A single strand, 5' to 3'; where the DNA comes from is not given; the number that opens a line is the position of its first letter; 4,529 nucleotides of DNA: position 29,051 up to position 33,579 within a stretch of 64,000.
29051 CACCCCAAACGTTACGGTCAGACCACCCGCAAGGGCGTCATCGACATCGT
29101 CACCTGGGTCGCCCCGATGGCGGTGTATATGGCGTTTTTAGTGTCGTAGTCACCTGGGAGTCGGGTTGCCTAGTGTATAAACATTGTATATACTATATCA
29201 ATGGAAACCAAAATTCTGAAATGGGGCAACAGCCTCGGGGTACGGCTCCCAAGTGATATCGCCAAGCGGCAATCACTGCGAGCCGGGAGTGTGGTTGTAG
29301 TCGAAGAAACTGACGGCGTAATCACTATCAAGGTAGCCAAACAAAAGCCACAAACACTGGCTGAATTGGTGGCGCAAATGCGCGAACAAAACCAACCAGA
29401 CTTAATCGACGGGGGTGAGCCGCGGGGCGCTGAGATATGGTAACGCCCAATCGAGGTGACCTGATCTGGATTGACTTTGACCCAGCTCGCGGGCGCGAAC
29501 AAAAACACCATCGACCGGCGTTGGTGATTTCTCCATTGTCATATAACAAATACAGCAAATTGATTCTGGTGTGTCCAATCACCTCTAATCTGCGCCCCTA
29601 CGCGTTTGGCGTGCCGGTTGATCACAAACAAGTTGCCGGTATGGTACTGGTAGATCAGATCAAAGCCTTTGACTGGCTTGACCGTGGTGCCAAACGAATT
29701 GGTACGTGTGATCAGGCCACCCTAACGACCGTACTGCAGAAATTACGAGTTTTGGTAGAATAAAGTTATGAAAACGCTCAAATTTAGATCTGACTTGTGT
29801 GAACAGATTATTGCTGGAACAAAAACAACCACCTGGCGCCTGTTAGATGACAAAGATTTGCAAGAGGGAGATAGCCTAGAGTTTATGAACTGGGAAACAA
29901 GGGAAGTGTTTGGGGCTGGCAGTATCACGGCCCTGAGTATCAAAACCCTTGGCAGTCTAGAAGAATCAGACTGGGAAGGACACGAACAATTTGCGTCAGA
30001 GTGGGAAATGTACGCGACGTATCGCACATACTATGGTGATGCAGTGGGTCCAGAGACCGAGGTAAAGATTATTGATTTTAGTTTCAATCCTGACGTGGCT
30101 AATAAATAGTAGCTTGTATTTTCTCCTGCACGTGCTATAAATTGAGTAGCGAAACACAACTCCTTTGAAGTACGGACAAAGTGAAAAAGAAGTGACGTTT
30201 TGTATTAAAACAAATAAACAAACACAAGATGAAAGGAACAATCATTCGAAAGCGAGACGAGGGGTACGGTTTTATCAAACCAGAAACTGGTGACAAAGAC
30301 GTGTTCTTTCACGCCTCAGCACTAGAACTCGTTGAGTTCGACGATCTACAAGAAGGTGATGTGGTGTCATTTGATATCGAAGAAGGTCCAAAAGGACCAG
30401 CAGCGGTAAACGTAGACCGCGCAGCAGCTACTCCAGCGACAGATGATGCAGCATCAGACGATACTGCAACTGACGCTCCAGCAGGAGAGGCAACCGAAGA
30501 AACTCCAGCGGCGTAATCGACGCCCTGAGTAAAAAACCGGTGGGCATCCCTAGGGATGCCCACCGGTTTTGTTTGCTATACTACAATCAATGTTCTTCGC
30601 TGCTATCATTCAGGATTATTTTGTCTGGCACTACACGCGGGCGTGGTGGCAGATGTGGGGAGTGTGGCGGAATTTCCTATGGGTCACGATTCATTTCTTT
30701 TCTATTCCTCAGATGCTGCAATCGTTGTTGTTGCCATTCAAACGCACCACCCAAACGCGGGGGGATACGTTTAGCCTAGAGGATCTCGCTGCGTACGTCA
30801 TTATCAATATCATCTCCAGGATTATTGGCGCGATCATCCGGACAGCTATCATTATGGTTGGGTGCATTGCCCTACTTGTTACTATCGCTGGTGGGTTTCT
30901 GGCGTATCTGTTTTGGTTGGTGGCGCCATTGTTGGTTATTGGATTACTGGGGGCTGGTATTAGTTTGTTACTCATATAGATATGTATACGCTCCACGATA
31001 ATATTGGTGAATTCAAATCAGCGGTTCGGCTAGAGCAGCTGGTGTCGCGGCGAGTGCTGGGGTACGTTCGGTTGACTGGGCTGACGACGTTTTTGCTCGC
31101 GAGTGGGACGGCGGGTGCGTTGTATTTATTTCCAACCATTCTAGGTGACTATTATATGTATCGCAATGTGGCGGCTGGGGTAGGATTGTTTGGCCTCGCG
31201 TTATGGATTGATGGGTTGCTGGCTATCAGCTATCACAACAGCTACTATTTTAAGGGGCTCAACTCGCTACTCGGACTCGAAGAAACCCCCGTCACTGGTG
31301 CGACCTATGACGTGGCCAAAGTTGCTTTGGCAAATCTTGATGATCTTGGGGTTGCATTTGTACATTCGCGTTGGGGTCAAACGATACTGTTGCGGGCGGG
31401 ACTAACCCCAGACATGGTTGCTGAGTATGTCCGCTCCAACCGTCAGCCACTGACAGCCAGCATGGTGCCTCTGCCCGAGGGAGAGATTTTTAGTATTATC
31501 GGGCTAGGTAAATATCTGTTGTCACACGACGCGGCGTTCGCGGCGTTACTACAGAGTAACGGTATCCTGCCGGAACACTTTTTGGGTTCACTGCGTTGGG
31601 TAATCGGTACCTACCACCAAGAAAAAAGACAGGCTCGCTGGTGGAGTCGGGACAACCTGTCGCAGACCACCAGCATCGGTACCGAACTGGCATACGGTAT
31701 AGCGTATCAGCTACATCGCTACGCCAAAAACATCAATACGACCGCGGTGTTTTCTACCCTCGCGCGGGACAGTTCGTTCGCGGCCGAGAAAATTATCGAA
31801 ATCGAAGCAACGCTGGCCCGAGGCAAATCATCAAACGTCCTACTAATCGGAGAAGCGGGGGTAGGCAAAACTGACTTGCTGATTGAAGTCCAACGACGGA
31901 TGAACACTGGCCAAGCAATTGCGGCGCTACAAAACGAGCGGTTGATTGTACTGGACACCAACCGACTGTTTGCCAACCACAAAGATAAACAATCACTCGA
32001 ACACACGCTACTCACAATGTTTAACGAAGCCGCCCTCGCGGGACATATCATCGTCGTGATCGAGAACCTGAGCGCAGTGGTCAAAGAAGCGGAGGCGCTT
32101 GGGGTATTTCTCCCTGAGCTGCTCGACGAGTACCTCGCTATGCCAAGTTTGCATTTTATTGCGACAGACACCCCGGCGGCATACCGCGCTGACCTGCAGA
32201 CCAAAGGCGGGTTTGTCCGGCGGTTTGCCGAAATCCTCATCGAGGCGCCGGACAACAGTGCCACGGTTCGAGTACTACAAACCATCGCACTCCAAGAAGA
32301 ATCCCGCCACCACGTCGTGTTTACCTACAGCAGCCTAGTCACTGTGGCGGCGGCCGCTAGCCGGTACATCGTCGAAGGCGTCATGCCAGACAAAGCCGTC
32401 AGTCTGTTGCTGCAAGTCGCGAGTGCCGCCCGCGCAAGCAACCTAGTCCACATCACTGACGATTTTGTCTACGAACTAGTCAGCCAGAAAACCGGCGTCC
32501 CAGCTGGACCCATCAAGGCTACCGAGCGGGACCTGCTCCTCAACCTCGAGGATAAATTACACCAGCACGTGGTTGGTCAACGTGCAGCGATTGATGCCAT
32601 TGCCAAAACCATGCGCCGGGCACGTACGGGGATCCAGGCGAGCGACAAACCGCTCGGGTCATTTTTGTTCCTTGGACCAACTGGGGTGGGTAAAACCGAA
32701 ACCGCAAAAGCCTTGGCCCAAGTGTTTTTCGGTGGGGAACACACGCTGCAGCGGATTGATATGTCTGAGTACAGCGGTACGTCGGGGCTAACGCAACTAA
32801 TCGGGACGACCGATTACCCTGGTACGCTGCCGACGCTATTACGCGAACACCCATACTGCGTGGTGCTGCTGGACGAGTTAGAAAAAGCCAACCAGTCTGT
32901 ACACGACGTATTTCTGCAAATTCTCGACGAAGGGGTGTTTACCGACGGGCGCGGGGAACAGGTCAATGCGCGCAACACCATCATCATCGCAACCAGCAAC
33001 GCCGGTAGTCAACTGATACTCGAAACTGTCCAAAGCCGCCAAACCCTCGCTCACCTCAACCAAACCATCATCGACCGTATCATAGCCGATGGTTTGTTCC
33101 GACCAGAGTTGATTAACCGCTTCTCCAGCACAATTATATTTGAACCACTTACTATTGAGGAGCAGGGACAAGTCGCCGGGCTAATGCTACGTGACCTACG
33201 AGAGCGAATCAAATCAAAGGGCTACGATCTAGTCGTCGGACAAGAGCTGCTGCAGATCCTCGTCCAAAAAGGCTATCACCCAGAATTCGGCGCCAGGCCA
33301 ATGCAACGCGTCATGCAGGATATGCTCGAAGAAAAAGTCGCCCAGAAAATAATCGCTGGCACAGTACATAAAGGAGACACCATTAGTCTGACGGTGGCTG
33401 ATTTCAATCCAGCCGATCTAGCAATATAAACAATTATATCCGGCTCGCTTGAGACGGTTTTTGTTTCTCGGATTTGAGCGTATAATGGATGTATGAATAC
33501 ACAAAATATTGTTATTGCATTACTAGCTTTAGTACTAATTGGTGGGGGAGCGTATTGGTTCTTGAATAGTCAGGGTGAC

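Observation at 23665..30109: Defence/addiction island: MmeI-like RM, unknown AT-rich gene, truncated Abi, hicAB, mazEF and ASCH in 6.5 kb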

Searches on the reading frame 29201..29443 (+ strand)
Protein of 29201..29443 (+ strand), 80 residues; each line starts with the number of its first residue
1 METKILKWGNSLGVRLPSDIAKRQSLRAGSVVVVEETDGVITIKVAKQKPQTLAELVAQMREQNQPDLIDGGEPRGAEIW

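Call 3: search_protein_families(library=pfam, proteins=[window:29201-29443:+], max_evalue=0.1)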
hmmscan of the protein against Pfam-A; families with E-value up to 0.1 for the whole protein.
window:29201-29443:+ (80 aa): 3 families
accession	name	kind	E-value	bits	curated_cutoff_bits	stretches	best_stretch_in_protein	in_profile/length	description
PF04014.23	MazE_antitoxin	-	1.7e-10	41.1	24.7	1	5-49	1-46/48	Antidote-toxin recognition MazE, bacterial antitoxin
PF14617.12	CMS1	-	0.043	13.6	35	1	33-69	36-72/250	U3-containing 90S pre-ribosomal complex subunit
PF25670.1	Phage_tail_C_2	-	0.063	13.8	27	1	7-69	57-117/133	Phage tail protein C-terminal domain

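Call 4: search_protein_families(library=padloc, proteins=[window:29201-29443:+], max_evalue=0.1)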
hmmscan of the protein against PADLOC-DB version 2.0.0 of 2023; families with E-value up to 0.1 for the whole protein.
window:29201-29443:+ (80 aa): 0 families

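Call 5: search_protein_families(library=ncbifam, proteins=[window:29201-29443:+], max_evalue=0.1)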
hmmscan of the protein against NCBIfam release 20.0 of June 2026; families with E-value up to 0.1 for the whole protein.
window:29201-29443:+ (80 aa): 5 families
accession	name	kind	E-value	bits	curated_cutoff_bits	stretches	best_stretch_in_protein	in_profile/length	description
NF007312.0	PRK09798.1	equivalog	3.2e-10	40.2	113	1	4-80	5-82/82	type II toxin-antitoxin system antitoxin MazE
TIGR02609.1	doc_partner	hypoth_equivalog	1.9e-08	34.5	55.9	1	4-63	2-60/74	putative addiction module antidote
NF008463.0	PRK11347.1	equivalog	4.2e-05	23.7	101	1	1-80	1-83/83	antitoxin ChpS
TIGR01439.1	lp_hng_hel_AbrB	domain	0.014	15.1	28.3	1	16-46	12-43/44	transcriptional regulator, AbrB family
NF047862.1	VapBLeptosp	equivalog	0.074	13.1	100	1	2-58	3-54/76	type II toxin-antitoxin system antitoxin VapB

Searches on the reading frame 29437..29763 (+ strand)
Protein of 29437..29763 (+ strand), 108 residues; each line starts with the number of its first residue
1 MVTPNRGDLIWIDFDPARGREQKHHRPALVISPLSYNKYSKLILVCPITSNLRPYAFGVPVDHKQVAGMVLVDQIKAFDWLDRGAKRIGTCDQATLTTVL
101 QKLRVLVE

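Call 3: search_protein_families(library=pfam, proteins=[window:29437-29763:+], max_evalue=0.1)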
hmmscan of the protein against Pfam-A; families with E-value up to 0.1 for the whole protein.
window:29437-29763:+ (108 aa): 1 family
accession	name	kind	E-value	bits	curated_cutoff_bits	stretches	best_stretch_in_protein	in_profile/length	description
PF02452.23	PemK_toxin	-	1.6e-25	89.8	23.1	1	6-106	2-108/109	PemK-like, MazF-like toxin of type II toxin-antitoxin system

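Call 4: search_protein_families(library=padloc, proteins=[window:29437-29763:+], max_evalue=0.1)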
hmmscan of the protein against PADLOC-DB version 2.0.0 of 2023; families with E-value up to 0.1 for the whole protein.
window:29437-29763:+ (108 aa): 0 families

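Call 5: search_protein_families(library=ncbifam, proteins=[window:29437-29763:+], max_evalue=0.1)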
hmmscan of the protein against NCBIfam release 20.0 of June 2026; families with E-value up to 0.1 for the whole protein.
window:29437-29763:+ (108 aa): 3 families
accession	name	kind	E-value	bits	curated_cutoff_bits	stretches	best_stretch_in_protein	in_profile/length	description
NF007386.0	PRK09907.1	equivalog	2.3e-33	114.5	120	1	3-107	6-110/111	endoribonuclease MazF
NF007320.0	PRK09812.1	equivalog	1.1e-18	67.3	129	1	5-108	8-116/116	type II toxin-antitoxin system ChpB family toxin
NF052489.1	TAtMazFAgrob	equivalog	2.1e-12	46.9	150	1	3-103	5-111/118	type II toxin-antitoxin system toxin MazF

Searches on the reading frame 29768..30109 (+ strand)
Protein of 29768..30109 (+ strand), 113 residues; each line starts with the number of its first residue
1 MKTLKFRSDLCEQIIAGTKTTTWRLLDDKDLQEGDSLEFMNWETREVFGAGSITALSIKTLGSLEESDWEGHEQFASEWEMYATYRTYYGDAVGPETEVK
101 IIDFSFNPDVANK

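Call 3: search_protein_families(library=pfam, proteins=[window:29768-30109:+], max_evalue=0.1)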
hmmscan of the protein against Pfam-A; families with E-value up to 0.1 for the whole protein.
window:29768-30109:+ (113 aa): 2 families
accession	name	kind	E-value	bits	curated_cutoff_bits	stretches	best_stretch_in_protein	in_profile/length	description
PF12961.13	DUF3850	-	5e-05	23.8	22.9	1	3-45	3-44/77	Domain of unknown function (DUF3850)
PF04266.20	ASCH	-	0.00025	22.1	21.2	1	4-105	1-100/103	ASCH domain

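Call 4: search_protein_families(library=padloc, proteins=[window:29768-30109:+], max_evalue=0.1)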
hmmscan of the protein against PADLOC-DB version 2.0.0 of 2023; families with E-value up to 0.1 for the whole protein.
window:29768-30109:+ (113 aa): 0 families

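Call 5: search_protein_families(library=ncbifam, proteins=[window:29768-30109:+], max_evalue=0.1)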
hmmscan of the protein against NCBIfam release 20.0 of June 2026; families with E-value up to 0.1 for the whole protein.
window:29768-30109:+ (113 aa): 1 family
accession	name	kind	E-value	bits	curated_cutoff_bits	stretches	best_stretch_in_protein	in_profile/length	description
NF003443.0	PRK04980.1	equivalog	0.00049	20.4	93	1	3-67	5-69/104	N(4)-acetylcytidine aminohydrolase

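Call 6: search_protein_families(library=phrogs, proteins=[window:29768-30109:+], max_evalue=0.1)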
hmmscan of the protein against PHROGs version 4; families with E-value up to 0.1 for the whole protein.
window:29768-30109:+ (113 aa): 2 families
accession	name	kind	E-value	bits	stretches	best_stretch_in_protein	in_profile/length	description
phrog_32075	-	unknown function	4.2e-09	37.8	1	1-106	10-115/120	-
phrog_26552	-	unknown function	8.2e-08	33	1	4-105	11-112/206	-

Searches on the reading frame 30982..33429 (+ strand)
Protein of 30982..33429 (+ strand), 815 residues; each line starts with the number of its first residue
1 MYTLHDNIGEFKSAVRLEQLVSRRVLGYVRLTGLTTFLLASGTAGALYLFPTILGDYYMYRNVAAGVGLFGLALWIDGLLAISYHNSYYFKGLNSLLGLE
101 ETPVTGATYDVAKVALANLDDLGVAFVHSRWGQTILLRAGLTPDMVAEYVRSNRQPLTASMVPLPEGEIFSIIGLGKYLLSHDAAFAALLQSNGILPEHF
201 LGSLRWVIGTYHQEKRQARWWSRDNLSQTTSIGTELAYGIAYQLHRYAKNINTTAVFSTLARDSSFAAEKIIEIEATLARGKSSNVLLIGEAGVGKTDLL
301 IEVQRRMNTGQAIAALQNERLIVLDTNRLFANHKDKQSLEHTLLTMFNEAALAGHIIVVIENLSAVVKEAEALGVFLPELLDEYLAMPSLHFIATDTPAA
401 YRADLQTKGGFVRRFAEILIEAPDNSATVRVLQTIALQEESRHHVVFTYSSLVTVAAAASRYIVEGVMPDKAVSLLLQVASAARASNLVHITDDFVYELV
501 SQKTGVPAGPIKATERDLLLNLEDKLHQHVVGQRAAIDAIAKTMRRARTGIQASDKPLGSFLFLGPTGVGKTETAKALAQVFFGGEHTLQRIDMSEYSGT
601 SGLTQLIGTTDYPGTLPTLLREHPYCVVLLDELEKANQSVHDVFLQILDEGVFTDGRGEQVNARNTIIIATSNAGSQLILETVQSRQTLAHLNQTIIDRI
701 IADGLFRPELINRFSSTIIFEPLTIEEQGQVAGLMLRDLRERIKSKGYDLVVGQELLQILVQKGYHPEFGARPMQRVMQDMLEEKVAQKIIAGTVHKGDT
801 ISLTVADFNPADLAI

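Call 81: find_homologous_proteins(query=window:30982-33429:+, max_evalue=1e-50)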
Query window:30982-33429:+ (815 aa): 447 proteins with E <= 1e-50 among 8000 candidates; the best 120 are listed.
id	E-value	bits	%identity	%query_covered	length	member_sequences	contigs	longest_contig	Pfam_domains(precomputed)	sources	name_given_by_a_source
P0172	0.0e+0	1788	100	100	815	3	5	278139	PF00158.33,PF07724.21,PF00004.36,PF17871.8,PF07728.21,PF10431.16,PF13191.13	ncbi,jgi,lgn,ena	-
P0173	0.0e+0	1758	98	100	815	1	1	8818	PF00158.33,PF07724.21,PF00004.36,PF17871.8,PF07728.21,PF10431.16,PF13191.13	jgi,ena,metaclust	metaclust:\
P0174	0.0e+0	1755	98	100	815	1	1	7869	PF00158.33,PF07724.21,PF00004.36,PF17871.8,PF07728.21,PF10431.16,PF13191.13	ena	-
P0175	0.0e+0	1725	96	100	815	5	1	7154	PF00158.33,PF07724.21,PF12775.14,PF00004.36,PF17871.8,PF07728.21,PF10431.16,PF13191.13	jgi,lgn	-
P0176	0.0e+0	1697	94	100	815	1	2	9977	PF00158.33,PF07724.21,PF12775.14,PF00004.36,PF17871.8,PF07728.21,PF10431.16,PF13191.13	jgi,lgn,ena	-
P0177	0.0e+0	1447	80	100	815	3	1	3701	PF00158.33,PF07724.21,PF12775.14,PF00004.36,PF17871.8,PF05673.20,PF07728.21,PF10431.16,PF13191.13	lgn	-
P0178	0.0e+0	1411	78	100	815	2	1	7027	PF00004.36,PF13401.13,PF17871.8,PF13238.13,PF07728.21,PF13191.13,PF01695.24,PF13479.13,PF00158.33,PF07724.21,PF12775.14,PF10431.16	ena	-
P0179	0.0e+0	1387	76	100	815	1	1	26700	PF13479.13,PF00158.33,PF07724.21,PF12775.14,PF00004.36,PF17871.8,PF07728.21,PF10431.16,PF13191.13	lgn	-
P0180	0.0e+0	1387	77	100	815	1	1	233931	PF13479.13,PF00158.33,PF07724.21,PF12775.14,PF00004.36,PF17871.8,PF07728.21,PF10431.16,PF13191.13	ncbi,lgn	-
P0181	0.0e+0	1374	75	100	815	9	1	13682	PF13479.13,PF00158.33,PF07724.21,PF12775.14,PF00004.36,PF17871.8,PF07728.21,PF10431.16,PF13191.13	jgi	jgi:ATP-dependent Clp protease ATP-binding subunit ClpA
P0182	0.0e+0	1366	76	100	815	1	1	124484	PF00158.33,PF07724.21,PF12775.14,PF00004.36,PF17871.8,PF07728.21,PF10431.16,PF13191.13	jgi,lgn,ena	-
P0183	0.0e+0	1302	72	100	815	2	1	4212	PF00158.33,PF07724.21,PF00004.36,PF17871.8,PF07728.21,PF10431.16,PF13191.13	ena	-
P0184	0.0e+0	1299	72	100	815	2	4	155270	PF07724.21,PF00004.36,PF07728.21,PF10431.16,PF13191.13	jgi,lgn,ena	-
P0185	0.0e+0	1281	71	100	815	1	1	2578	PF00158.33,PF07724.21,PF12775.14,PF00004.36,PF17871.8,PF07728.21,PF10431.16,PF13191.13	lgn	-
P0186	0.0e+0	1235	69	100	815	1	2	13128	PF20030.6,PF00158.33,PF07724.21,PF00004.36,PF17871.8,PF07728.21,PF10431.16,PF13191.13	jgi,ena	-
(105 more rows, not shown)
